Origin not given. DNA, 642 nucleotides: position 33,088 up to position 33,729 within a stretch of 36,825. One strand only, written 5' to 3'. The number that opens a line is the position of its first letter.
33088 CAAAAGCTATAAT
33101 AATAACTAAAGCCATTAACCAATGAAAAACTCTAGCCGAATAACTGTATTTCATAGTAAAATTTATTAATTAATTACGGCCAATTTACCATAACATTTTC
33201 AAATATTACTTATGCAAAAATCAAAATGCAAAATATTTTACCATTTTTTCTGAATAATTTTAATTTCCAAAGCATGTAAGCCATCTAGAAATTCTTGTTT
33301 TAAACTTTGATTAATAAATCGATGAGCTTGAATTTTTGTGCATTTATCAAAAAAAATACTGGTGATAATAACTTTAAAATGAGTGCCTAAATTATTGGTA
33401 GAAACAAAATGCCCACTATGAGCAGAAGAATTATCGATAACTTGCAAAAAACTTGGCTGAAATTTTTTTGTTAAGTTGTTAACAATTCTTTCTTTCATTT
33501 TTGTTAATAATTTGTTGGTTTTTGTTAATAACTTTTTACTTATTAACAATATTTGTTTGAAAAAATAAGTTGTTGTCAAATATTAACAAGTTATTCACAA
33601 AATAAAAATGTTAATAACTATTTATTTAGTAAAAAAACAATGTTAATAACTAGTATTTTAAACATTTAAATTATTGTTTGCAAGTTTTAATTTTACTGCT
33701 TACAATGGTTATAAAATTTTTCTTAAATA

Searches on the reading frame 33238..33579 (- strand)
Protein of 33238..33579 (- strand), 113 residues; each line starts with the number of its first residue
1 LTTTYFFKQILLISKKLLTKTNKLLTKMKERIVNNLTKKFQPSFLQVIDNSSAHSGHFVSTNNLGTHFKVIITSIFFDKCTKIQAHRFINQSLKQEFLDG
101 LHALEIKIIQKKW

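Call 31: search_protein_families(library=pfam, proteins=[window:33238-33579:-], max_evalue=0.0001)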
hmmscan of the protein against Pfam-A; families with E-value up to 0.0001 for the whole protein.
window:33238-33579:- (113 aa): 1 family
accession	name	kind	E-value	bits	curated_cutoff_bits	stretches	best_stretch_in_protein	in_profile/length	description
PF01722.23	BolA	-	3.3e-20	72.6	25.7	1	36-108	1-71/76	BolA-like protein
